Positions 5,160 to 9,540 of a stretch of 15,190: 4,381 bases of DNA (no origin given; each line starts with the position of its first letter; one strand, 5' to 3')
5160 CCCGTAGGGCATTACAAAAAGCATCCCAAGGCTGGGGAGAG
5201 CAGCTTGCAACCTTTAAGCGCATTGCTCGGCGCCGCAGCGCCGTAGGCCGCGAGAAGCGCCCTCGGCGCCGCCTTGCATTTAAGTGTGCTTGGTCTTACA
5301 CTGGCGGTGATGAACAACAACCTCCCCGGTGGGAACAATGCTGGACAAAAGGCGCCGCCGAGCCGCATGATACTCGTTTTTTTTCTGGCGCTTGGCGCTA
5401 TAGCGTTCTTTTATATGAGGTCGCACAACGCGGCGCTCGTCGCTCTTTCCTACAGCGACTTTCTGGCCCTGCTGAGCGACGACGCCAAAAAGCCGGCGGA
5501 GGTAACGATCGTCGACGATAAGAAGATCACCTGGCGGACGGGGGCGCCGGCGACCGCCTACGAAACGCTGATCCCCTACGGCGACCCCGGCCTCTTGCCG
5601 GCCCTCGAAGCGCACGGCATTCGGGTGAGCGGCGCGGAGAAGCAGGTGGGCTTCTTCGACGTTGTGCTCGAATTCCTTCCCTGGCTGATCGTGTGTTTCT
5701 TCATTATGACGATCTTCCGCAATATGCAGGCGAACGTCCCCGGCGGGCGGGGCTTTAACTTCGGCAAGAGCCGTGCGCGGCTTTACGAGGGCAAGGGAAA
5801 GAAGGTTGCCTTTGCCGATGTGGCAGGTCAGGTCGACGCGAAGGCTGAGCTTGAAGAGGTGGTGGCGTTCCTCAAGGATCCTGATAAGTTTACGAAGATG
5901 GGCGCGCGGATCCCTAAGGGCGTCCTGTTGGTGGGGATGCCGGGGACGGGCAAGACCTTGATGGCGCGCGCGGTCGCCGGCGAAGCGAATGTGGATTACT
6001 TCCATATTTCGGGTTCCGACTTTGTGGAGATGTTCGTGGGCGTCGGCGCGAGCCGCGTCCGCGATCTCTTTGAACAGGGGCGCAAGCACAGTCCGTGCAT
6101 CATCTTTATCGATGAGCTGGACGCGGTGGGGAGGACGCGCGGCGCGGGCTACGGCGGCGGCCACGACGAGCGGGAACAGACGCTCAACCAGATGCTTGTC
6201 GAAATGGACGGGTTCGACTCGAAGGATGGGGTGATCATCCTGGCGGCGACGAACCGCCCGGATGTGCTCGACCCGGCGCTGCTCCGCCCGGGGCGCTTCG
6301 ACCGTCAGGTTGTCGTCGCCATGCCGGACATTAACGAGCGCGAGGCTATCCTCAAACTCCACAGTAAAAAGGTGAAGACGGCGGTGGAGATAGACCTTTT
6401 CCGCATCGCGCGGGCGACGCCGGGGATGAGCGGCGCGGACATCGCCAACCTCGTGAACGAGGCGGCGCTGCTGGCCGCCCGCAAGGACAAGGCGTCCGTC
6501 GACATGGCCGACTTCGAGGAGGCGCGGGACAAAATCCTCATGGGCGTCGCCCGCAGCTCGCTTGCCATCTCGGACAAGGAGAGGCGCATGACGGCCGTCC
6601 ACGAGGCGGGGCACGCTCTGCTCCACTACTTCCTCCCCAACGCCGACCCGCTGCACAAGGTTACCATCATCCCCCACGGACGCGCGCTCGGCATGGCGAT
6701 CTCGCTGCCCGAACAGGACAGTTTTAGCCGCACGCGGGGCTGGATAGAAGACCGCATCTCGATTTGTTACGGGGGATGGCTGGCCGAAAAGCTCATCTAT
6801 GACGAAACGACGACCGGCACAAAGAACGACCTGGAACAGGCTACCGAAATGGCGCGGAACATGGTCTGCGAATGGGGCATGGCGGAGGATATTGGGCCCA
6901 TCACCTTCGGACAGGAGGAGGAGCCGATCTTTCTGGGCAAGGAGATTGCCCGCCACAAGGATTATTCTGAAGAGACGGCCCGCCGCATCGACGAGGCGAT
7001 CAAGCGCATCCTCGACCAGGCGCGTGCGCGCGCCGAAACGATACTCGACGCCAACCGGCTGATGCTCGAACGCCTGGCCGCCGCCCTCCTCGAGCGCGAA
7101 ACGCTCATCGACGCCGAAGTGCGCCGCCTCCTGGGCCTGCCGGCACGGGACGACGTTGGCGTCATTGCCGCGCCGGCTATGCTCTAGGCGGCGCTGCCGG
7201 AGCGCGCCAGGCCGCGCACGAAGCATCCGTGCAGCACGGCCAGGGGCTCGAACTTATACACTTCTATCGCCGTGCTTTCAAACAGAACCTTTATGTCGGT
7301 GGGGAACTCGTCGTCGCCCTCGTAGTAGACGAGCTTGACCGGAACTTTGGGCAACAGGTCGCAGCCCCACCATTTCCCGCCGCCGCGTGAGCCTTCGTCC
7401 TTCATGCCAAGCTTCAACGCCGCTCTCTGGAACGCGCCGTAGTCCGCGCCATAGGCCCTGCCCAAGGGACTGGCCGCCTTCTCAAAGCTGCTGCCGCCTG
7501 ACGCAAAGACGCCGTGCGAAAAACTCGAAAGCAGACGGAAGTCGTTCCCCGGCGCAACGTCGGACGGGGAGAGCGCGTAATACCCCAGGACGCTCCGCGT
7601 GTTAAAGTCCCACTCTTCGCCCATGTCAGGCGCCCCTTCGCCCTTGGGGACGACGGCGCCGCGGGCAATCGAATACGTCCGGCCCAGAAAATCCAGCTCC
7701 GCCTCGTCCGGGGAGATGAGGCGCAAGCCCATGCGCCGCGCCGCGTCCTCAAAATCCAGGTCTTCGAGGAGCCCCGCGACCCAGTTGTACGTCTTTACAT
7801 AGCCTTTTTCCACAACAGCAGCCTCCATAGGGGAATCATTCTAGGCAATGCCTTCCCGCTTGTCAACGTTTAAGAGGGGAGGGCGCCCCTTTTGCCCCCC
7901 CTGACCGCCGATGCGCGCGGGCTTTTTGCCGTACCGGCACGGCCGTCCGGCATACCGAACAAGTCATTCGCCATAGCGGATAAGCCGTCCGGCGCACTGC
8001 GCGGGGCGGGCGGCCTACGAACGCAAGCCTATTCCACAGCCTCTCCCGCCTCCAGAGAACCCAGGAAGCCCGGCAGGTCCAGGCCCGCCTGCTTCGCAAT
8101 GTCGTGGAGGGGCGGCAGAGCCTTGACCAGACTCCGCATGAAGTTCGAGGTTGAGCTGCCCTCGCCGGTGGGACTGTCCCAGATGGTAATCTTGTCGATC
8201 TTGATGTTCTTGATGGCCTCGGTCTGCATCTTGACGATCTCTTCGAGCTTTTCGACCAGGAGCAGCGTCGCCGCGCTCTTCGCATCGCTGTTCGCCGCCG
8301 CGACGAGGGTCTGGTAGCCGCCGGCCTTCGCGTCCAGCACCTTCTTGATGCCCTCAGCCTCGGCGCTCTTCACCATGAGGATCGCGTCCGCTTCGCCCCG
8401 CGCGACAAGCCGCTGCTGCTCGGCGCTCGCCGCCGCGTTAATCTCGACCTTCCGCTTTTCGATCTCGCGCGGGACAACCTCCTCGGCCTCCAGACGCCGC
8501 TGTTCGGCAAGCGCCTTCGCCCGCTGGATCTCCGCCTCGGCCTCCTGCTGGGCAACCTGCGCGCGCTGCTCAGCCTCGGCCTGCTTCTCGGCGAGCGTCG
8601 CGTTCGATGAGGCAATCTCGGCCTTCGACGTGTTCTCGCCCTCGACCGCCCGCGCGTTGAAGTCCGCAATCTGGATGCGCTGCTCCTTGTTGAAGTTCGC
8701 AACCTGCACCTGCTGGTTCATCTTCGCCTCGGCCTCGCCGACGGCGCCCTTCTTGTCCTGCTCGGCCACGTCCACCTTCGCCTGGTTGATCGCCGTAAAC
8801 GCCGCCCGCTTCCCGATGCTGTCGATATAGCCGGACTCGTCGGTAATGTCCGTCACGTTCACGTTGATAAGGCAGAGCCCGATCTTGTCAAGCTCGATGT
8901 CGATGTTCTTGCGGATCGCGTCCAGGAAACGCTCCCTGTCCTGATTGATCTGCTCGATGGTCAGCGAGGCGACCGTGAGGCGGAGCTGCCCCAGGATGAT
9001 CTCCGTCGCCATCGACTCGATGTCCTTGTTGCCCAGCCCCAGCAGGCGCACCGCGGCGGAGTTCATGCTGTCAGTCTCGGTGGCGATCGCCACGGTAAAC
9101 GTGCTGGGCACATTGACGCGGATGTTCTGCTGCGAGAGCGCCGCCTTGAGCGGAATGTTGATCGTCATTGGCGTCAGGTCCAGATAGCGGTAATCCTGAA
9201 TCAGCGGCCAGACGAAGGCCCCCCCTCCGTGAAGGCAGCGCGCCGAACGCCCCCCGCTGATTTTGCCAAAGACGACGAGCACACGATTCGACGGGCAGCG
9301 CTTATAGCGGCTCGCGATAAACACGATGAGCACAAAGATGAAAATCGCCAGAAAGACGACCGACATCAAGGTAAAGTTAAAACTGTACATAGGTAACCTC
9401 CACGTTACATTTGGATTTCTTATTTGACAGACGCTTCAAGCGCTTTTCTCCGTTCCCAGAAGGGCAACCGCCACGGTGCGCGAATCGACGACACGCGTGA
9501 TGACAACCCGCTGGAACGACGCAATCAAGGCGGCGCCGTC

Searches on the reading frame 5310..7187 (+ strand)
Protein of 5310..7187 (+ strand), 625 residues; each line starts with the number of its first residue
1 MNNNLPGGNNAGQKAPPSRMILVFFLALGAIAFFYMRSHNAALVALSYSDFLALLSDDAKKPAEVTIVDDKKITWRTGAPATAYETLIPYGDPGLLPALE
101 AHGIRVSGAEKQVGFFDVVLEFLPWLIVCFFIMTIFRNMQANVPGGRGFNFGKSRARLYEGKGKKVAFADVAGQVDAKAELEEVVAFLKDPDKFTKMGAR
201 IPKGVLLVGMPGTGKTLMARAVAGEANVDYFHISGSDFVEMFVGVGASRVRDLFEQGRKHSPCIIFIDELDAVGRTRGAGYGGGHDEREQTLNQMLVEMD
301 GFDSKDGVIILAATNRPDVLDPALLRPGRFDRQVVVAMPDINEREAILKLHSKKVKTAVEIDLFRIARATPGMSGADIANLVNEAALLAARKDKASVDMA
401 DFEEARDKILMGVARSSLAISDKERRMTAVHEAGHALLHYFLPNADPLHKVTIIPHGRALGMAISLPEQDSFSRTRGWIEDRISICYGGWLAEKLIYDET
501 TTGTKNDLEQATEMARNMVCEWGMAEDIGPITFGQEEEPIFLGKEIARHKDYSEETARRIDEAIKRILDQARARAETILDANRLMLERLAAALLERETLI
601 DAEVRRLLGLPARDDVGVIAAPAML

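Call 10: find_encoding_contigs(protein=window:5310-7187:+, flank=10000, max_places=10)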
Protein window:5310-7187:+ (625 aa): no gene with exactly this product is on record in the collection.

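Call 12: find_homologous_proteins(query=window:5310-7187:+, max_evalue=1e-100)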
Query window:5310-7187:+ (625 aa): 8000 proteins with E <= 1e-100 among 8000 candidates; the best 120 are listed.
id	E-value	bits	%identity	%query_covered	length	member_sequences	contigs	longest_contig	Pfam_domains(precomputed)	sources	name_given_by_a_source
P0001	0.0e+0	1399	100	100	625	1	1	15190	PF00004.36,PF17862.8,PF01434.25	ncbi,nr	ncbi:MAG: ATP-dependent zinc metalloprotease FtsH [Spirochaetaceae bacterium]|nr:ATP-dependent zinc 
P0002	0.0e+0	1316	100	94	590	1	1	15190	PF00004.36,PF17862.8,PF01434.25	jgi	jgi:cell division protease FtsH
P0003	0.0e+0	1210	86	99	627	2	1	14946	PF00004.36,PF17862.8,PF01434.25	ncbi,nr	ncbi:MAG: ATP-dependent zinc metalloprotease FtsH [Spirochaetaceae bacterium]|nr:ATP-dependent zinc 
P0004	0.0e+0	1080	77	98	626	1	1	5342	PF06480.21,PF00004.36,PF17862.8,PF01434.25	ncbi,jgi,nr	ncbi:MAG: ATP-dependent zinc metalloprotease FtsH [Spirochaetaceae bacterium]|jgi:cell division prot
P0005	1.1e-293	993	75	93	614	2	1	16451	PF06480.21,PF00004.36,PF17862.8,PF01434.25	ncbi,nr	ncbi:MAG: ATP-dependent zinc metalloprotease FtsH [Spirochaetaceae bacterium]|nr:ATP-dependent zinc 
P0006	6.6e-293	991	74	96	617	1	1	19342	PF00004.36,PF17862.8,PF01434.25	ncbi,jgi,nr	ncbi:MAG: ATP-dependent zinc metalloprotease FtsH [Spirochaetaceae bacterium]|jgi:cell division prot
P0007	4.1e-289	978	72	97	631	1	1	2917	PF06480.21,PF00004.36,PF17862.8,PF01434.25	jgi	jgi:cell division protease FtsH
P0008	4.9e-288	975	72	96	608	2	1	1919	PF06480.21,PF00004.36,PF17862.8,PF01434.25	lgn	-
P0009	1.7e-287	973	71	99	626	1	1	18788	PF23902.1,PF06480.21,PF00004.36,PF17862.8,PF01434.25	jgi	jgi:cell division protease FtsH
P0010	1.1e-286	970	74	93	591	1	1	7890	PF00004.36,PF17862.8,PF01434.25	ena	-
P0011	1.4e-286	970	72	99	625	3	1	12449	PF23902.1,PF06480.21,PF00004.36,PF17862.8,PF01434.25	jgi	jgi:cell division protease FtsH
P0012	1.8e-286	970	71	96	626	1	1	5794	PF00004.36,PF17862.8,PF01434.25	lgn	-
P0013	1.6e-285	966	72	97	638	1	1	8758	PF23902.1,PF00004.36,PF17862.8,PF01434.25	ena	-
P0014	1.6e-285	966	71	99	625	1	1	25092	PF23902.1,PF06480.21,PF00004.36,PF17862.8,PF01434.25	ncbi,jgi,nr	ncbi:MAG: ATP-dependent zinc metalloprotease FtsH [Treponema sp.]|jgi:cell division protease FtsH|nr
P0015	8.3e-284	961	72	98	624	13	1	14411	PF23902.1,PF06480.21,PF00004.36,PF17862.8,PF01434.25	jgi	jgi:cell division protease FtsH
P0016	8.5e-284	961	73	96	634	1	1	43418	PF23902.1,PF06480.21,PF00004.36,PF17862.8,PF01434.25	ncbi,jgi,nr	ncbi:MAG: ATP-dependent zinc metalloprotease FtsH [Spirochaetaceae bacterium]|jgi:cell division prot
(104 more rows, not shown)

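Call 14: find_encoding_contigs(protein=P0003, flank=10000, max_places=4)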
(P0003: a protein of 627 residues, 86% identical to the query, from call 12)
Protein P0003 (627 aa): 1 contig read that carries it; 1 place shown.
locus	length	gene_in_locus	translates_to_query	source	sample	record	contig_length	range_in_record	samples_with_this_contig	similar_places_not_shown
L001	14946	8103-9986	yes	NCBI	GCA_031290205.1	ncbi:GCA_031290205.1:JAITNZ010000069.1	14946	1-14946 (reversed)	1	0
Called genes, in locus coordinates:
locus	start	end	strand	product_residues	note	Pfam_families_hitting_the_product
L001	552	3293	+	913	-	-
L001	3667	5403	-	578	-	PF01268:FTHFS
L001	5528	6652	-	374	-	PF02219:MTHFR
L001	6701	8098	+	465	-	-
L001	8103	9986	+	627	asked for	PF00004:AAA, PF17862:AAA_lid_3, PF01434:Peptidase_M41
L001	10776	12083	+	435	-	PF01546:Peptidase_M20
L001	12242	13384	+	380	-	PF00155:Aminotran_1_2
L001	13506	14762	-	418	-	PF09903:DUF2130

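Call 15: find_encoding_contigs(protein=P0004, flank=10000, max_places=4)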
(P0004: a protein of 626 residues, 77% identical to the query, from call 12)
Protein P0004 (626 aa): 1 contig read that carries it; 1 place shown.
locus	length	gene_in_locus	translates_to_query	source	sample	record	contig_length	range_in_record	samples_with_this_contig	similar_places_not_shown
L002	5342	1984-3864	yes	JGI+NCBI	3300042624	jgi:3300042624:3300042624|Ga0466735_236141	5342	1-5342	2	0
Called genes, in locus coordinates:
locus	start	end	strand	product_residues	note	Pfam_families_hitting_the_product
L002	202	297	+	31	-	-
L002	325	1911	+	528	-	PF03023:MurJ, PF01554:MatE (weak)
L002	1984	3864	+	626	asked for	PF06480:FtsH_ext (weak), PF00004:AAA, PF17862:AAA_lid_3, PF01434:Peptidase_M41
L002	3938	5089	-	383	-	PF21088:MS_channel_1st (weak), PF00924:MS_channel_2nd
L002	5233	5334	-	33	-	-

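Call 16: find_encoding_contigs(protein=P0005, flank=10000, max_places=4)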
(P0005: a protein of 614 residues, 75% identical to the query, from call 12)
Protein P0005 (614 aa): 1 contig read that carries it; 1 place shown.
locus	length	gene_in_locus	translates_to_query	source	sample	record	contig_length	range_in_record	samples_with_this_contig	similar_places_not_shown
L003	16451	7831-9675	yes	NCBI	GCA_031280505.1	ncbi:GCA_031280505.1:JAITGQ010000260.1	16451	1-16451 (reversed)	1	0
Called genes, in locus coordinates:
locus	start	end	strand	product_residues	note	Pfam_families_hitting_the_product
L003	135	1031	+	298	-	PF20424:PilZN3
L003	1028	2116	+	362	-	PF13371:TPR_9 (faint), PF07719:TPR_2 (faint), PF13428:TPR_14 (faint), PF23914:TPR_CcmH_CycH, PF13432:TPR_16 (weak), PF13424:TPR_12 (weak), PF14559:TPR_19, PF00515:TPR_1 (weak), +6 more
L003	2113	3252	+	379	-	PF01546:Peptidase_M20, PF07687:M20_dimer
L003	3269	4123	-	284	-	PF00460:Flg_bb_rod, PF22692:LlgE_F_G_D1, PF06429:Flg_bbr_C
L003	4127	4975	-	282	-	-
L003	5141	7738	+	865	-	PF22243:DUF5018-rel (faint), PF12810:ALK_LTK_GRD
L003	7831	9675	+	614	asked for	PF06480:FtsH_ext (weak), PF00004:AAA, PF17862:AAA_lid_3, PF01434:Peptidase_M41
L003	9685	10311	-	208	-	PF05711:TylF, PF13578:Methyltransf_24 (weak)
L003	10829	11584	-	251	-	PF00565:SNase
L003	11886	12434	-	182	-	PF02659:Mntp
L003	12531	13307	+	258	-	PF01026:TatD_DNase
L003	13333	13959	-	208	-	PF00406:ADK, PF13207:AAA_17, PF05191:ADK_lid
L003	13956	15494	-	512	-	PF00682:HMGL-like, PF22617:HCS_D2, PF08502:LeuA_dimer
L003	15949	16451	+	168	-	PF13274:SocA_Panacea (weak)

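Call 29: search_protein_families(library=pfam, proteins=[window:5310-7187:+])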
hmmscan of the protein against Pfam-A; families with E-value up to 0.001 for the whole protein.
window:5310-7187:+ (625 aa): 8 families
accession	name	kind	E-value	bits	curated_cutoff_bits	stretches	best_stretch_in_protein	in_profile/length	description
PF01434.24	Peptidase_M41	-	1.2e-63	214.9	29.9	1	419-607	2-191/191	Peptidase family M41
PF00004.35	AAA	-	2.2e-44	151.5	21.2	1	205-336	1-129/131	ATPase family associated with various cellular activities (AAA)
PF17862.7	AAA_lid_3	-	1.5e-15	56.8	27.2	1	361-404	2-45/45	AAA+ lid domain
PF23902.1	AAA_lid_PRS2_C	-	6e-05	23.6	34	1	342-410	2-71/73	PRS2 AAA+ lid C-terminal domain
PF06480.20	FtsH_ext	-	6.3e-05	23.6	25.5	1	22-108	5-100/103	FtsH Extracellular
PF13191.12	AAA_16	-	0.00022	22.2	32.6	0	202-229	24-51/167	AAA ATPase domain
PF13671.12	AAA_33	-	0.00022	22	27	0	205-249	2-44/143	AAA domain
PF07728.20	AAA_5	-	0.00027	21.4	22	0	204-275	1-80/139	AAA domain (dynein-related subfamily)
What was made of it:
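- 5310..7187 (+): ftsH. Pfam AAA, AAA_lid_3 and Peptidase_M41 (call 29); 100% identical database entry on a 15190-bp contig (call 12).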

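Call 32: find_encoding_contigs(protein=P0006, flank=10000, max_places=3)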
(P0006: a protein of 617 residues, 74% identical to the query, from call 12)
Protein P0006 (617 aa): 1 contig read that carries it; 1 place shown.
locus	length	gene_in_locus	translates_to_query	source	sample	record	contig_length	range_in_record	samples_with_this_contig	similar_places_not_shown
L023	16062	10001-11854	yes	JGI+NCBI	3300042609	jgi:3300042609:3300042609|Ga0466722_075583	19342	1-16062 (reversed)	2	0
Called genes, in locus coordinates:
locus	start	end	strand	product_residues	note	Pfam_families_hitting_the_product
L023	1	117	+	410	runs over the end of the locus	PF00375:SDF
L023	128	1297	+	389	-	PF00202:Aminotran_3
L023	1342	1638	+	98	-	PF02482:Ribosomal_S30AE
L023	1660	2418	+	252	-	-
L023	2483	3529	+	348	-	PF26342:TP_1001_2nd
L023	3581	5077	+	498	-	-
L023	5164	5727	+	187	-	PF00578:AhpC-TSA, PF08534:Redoxin, PF00085:Thioredoxin (weak), PF13098:Thioredoxin_2, PF13905:Thioredoxin_8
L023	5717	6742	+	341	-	PF02683:DsbD_TM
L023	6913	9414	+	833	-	PF00672:HAMP, PF00211:Guanylate_cyc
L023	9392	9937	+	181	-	PF12900:Pyridox_ox_2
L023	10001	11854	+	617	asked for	PF00004:AAA, PF17862:AAA_lid_3, PF01434:Peptidase_M41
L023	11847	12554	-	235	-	PF04402:SIMPL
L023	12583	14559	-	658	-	PF00122:E1-E2_ATPase, PF00702:Hydrolase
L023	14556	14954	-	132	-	PF01022:HTH_5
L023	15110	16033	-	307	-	PF12810:ALK_LTK_GRD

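Call 33: find_encoding_contigs(protein=P0016, flank=10000, max_places=3)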
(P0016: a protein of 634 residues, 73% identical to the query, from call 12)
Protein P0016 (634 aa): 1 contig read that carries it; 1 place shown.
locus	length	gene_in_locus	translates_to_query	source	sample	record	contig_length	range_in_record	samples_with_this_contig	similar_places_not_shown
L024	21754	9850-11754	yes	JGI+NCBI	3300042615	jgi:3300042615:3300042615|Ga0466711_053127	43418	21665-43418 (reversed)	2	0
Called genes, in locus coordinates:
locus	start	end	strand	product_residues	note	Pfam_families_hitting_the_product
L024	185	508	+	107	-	PF00829:Ribosomal_L21p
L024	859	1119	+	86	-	PF01016:Ribosomal_L27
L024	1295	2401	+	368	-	PF01018:GTP1_OBG, PF01926:MMR_HSR1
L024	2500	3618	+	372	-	PF01467:CTP_transf_like (weak), PF01966:HD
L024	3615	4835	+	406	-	PF03816:LytR_cpsA_psr, PF13399:LytR_C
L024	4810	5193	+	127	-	-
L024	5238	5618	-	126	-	-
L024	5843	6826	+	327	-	PF00288:GHMP_kinases_N, PF08544:GHMP_kinases_C (weak)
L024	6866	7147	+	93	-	PF04026:SpoVG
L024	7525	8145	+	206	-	PF01386:Ribosomal_L25p, PF14693:Ribosomal_TL5_C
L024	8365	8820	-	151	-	-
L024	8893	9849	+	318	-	PF01171:ATP_bind_3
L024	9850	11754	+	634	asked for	PF06480:FtsH_ext, PF23902:AAA_lid_PRS2_C (faint), PF00004:AAA, PF17862:AAA_lid_3, PF01434:Peptidase_M41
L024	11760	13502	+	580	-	-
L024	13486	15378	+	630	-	PF00089:Trypsin, PF13365:Trypsin_2, PF00595:PDZ (faint)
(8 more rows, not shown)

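Call 34: find_encoding_contigs(protein=P0009, flank=10000, max_places=3)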
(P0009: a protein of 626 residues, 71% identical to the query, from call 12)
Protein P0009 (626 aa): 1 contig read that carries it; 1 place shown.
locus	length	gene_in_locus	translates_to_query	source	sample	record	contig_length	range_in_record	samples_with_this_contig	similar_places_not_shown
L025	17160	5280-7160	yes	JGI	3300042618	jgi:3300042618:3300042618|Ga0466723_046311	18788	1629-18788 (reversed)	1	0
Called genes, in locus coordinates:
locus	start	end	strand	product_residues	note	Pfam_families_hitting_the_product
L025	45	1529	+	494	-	-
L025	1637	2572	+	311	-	PF00288:GHMP_kinases_N, PF08544:GHMP_kinases_C (faint)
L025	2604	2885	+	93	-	PF04026:SpoVG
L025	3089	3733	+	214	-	PF01386:Ribosomal_L25p, PF14693:Ribosomal_TL5_C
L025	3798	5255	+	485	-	PF01171:ATP_bind_3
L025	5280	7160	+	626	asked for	PF06480:FtsH_ext, PF00004:AAA, PF23902:AAA_lid_PRS2_C (faint), PF17862:AAA_lid_3, PF01434:Peptidase_M41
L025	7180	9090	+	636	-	PF13432:TPR_16 (weak)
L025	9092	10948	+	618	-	PF00089:Trypsin, PF13365:Trypsin_2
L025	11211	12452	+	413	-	PF00440:TetR_N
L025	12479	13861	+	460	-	PF02321:OEP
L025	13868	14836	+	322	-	PF25919:BSH_CusB (faint), PF25954:Beta-barrel_RND_2, PF25989:YknX_C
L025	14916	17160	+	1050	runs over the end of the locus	PF00873:ACR_tran, PF03176:MMPL, PF02355:SecD_SecF_C (weak)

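Call 88: find_encoding_contigs(protein=P0010, flank=10000, max_places=3)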
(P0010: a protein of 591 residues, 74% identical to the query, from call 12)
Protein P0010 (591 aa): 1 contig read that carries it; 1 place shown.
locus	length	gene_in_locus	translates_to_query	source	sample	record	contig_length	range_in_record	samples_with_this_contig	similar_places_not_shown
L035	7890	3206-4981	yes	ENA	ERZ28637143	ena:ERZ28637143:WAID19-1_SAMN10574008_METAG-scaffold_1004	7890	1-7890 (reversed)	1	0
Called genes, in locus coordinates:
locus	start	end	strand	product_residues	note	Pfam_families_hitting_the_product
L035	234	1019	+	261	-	-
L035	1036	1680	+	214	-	PF01618:MotA_ExbB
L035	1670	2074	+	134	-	PF02472:ExbD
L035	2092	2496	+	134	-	PF02472:ExbD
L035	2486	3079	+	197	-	PF03544:TonB_C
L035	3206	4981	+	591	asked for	PF00004:AAA, PF17862:AAA_lid_3, PF01434:Peptidase_M41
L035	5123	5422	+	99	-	-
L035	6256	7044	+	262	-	PF01656:CbiA, PF02374:ArsA_ATPase (faint), PF06564:CBP_BcsQ (weak), PF09140:MipZ, PF10609:ParA (weak), PF13614:AAA_31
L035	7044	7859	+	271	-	PF02195:ParB_N (weak)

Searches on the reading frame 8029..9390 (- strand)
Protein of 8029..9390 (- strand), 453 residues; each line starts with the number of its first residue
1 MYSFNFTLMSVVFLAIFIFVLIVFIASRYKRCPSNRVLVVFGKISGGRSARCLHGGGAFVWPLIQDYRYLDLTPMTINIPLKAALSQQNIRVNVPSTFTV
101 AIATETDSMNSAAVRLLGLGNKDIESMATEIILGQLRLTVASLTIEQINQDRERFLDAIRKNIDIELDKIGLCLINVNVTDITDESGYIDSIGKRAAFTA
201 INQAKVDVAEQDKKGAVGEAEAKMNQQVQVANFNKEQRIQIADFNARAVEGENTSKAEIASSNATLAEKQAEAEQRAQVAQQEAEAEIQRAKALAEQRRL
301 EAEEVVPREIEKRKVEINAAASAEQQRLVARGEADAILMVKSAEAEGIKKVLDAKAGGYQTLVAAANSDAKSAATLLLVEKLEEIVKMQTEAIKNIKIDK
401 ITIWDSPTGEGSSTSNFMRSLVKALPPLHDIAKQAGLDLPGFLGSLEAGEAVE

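Call 11: find_encoding_contigs(protein=window:8029-9390:-, flank=10000, max_places=10)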
Protein window:8029-9390:- (453 aa): no gene with exactly this product is on record in the collection.
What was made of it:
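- Tried and rejected: Look-ups with FtsH and flotillin found nothing on record (calls 10, 11).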

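Call 29: search_protein_families(library=pfam, proteins=[window:8029-9390:-])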
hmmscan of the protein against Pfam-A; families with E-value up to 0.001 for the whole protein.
window:8029-9390:- (453 aa): 2 families
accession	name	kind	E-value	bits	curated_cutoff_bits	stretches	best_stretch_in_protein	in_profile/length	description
PF01145.31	Band_7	-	2.2e-29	103.2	23.6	1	33-213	4-176/176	SPFH domain / Band 7 family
PF15975.10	Flot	-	4e-07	30.6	27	1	323-411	2-81/124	Flotillin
